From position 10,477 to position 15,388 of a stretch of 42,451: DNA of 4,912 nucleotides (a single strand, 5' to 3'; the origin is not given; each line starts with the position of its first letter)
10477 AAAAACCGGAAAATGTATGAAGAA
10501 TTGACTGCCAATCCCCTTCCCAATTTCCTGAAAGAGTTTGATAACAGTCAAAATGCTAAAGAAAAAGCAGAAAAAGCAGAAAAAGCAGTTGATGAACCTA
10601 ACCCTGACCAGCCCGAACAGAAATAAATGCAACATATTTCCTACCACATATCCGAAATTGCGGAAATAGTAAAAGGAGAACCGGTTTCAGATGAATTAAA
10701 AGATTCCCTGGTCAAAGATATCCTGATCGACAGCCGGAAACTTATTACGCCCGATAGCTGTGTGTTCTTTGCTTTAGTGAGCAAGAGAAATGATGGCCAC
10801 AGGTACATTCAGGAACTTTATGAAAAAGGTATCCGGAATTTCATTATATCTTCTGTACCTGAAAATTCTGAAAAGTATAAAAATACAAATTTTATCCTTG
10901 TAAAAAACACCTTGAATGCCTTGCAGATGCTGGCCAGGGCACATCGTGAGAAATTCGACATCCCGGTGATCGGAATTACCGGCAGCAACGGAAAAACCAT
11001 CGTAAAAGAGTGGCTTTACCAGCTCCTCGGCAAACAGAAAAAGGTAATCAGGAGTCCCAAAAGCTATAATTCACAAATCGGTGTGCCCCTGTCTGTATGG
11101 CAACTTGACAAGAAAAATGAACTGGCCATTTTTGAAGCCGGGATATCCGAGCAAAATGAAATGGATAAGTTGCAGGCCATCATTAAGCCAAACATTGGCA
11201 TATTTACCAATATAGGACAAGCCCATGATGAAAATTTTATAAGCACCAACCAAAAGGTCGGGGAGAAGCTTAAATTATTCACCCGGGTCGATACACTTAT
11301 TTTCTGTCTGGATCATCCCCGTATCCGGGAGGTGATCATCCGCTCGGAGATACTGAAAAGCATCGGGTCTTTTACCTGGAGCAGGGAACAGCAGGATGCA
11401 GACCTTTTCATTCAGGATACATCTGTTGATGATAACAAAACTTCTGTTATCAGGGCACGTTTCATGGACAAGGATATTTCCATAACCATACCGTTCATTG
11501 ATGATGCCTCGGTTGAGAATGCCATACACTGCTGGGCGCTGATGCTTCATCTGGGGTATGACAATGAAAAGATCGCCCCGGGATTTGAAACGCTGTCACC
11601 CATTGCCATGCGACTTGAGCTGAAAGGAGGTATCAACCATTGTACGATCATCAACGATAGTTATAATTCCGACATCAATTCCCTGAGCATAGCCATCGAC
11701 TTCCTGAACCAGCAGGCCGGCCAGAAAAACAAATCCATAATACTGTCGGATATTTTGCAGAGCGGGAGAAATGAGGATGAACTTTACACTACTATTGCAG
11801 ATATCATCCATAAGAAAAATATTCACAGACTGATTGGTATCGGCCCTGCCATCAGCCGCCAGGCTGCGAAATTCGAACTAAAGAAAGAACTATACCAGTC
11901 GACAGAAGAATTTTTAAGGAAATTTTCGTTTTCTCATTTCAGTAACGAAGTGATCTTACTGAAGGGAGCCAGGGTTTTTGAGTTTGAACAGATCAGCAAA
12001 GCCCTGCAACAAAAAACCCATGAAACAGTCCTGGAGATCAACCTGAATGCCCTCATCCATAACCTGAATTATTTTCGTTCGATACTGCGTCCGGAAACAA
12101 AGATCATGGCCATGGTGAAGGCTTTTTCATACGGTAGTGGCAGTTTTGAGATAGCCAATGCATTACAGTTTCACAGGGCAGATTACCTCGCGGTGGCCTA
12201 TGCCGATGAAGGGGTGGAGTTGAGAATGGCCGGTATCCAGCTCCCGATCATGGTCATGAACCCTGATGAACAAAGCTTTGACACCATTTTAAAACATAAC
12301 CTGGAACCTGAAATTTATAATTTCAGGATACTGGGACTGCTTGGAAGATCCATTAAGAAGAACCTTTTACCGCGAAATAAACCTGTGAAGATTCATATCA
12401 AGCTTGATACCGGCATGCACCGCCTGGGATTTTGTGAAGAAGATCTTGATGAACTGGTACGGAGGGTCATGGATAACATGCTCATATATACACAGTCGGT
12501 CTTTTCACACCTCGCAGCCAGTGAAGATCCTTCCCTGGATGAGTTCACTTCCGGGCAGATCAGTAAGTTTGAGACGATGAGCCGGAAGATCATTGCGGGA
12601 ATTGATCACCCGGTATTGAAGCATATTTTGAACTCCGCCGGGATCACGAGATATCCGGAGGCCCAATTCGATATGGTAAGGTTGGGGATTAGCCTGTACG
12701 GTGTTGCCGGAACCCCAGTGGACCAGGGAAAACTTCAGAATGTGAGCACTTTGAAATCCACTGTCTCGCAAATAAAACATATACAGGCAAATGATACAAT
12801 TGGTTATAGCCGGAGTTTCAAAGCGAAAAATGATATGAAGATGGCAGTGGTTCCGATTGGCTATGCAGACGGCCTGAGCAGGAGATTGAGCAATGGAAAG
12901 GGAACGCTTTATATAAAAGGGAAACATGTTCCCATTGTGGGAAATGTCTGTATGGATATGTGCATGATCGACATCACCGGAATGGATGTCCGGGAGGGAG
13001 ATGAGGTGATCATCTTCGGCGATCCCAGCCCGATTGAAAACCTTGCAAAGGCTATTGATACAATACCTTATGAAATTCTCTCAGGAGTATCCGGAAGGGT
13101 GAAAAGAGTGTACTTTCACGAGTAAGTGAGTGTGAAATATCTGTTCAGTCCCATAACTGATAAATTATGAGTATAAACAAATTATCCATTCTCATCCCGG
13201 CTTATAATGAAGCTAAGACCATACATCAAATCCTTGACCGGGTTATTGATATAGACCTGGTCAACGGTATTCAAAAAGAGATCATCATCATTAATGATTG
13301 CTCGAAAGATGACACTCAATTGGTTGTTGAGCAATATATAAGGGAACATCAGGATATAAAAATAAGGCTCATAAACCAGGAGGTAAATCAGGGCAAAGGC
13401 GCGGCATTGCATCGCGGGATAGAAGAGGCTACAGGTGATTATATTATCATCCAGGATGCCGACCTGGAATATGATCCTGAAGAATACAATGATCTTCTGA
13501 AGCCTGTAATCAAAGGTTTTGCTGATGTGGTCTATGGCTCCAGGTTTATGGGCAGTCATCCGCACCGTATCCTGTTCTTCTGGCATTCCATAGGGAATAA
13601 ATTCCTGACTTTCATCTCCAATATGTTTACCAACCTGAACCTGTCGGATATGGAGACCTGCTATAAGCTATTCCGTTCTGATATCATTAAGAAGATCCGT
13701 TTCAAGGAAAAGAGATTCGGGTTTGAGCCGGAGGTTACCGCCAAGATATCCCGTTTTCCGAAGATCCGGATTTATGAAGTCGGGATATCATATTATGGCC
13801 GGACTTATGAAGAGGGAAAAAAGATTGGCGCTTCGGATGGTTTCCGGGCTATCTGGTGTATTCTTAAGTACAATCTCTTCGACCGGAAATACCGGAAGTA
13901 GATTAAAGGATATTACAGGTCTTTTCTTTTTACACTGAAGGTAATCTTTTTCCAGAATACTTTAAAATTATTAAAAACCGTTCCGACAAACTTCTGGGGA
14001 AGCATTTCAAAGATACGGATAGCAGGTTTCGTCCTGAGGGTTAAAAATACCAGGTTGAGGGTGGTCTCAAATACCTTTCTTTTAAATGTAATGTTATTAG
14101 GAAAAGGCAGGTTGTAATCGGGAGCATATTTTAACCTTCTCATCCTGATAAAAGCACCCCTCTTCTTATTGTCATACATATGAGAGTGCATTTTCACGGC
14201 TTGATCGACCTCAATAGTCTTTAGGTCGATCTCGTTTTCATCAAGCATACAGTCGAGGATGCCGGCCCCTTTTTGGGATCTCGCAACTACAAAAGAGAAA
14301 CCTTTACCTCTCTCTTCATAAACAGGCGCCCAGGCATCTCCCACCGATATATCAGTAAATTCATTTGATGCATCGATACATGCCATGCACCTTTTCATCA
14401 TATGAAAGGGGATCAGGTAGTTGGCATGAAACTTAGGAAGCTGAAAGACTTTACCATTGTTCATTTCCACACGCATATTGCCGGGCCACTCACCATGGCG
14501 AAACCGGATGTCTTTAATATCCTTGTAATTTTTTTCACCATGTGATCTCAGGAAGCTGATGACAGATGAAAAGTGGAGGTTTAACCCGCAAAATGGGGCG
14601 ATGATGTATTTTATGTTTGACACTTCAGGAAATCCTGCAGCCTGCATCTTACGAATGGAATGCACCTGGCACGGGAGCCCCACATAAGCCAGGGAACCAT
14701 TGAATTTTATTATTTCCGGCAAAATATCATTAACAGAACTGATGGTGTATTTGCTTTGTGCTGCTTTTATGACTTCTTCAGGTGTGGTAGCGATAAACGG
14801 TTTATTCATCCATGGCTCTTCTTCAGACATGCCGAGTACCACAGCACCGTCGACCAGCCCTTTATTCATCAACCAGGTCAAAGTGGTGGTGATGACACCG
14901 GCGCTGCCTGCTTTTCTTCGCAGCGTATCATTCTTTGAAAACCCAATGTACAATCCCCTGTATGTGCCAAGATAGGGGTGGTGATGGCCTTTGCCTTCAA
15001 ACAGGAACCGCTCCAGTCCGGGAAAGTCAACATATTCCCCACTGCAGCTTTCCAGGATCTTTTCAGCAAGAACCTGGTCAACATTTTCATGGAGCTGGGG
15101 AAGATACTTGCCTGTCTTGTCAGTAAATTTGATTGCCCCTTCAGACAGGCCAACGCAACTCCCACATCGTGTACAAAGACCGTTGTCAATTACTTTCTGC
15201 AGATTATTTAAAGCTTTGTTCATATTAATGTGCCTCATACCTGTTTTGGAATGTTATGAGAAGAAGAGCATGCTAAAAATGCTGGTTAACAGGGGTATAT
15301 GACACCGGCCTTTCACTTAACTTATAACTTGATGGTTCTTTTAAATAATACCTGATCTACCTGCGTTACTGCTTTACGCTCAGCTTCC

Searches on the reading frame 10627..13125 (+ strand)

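Call 58: search_protein_families(library=pfam, proteins=[window:10627-13125:+], max_evalue=0.00001)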
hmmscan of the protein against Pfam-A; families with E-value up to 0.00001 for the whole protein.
window:10627-13125:+ (832 aa): 3 families
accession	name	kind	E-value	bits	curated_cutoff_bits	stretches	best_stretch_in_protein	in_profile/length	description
PF01168.26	Ala_racemase_N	-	7e-54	183.3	24.1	1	471-693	1-218/220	Alanine racemase, N-terminal domain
PF00842.27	Ala_racemase_C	-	1.2e-44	151.4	25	1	706-829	1-127/127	Alanine racemase, C-terminal domain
PF08245.18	Mur_ligase_M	-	5.3e-28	98.8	24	1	117-305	1-199/200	Mur ligase middle domain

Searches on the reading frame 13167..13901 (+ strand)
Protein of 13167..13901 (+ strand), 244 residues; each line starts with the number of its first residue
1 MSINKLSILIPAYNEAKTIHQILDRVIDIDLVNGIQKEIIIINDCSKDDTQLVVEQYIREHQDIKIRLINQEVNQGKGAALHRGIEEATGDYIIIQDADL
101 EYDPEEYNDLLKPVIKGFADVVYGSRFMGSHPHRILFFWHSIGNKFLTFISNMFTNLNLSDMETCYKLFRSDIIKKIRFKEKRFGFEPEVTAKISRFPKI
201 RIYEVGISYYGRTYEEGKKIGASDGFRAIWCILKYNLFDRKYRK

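Call 58: search_protein_families(library=pfam, proteins=[window:13167-13901:+], max_evalue=0.00001)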
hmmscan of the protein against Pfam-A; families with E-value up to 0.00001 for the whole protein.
window:13167-13901:+ (244 aa): 3 families
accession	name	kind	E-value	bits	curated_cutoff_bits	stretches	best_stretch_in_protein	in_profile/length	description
PF00535.33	Glycos_transf_2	-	2e-36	125.9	23.3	1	7-177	1-167/168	Glycosyl transferase family 2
PF13641.12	Glyco_tranf_2_3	-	1.3e-09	38.8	27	1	6-106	3-103/230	Glycosyltransferase like family 2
PF10111.15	Glyco_tranf_2_2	-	3.5e-08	33.7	27.3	1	7-112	1-104/276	Glycosyltransferase like family 2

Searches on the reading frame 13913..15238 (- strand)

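Call 7: search_protein_families(library=pfam, proteins=[window:13913-15238:-])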
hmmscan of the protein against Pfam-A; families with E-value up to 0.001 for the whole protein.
window:13913-15238:- (441 aa): 2 families
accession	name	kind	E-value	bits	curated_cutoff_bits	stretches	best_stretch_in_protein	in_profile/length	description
PF04432.18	FrhB_FdhB_C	-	5.1e-30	104.8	23.3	1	183-343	4-148/150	Coenzyme F420 hydrogenase/dehydrogenase, beta subunit C terminus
PF04422.18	FrhB_FdhB_N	-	1.4e-20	73.7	22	1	97-173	2-77/78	Coenzyme F420 hydrogenase/dehydrogenase, beta subunit N-term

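Call 49: search_protein_families(library=ncbifam, proteins=[window:13913-15238:-], max_evalue=0.001)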
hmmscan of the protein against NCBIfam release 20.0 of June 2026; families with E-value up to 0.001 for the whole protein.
window:13913-15238:- (441 aa): 4 families
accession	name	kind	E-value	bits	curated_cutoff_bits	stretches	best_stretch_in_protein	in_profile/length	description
NF006807.0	PRK09325.1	subfamily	8.2e-38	130.1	269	1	89-360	3-265/283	coenzyme F420-reducing hydrogenase subunit beta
TIGR03289.1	frhB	equivalog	1.1e-30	106.6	331.5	1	90-359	1-261/275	coenzyme F420 hydrogenase subunit beta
NF040616.1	F420_dehyd_FpoF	exception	8.9e-18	64.3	475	1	14-338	5-300/337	F420H2 dehydrogenase subunit FpoF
NF006808.0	PRK09326.1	equivalog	1.3e-17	63.7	444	1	13-337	5-300/341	F420H2 dehydrogenase subunit F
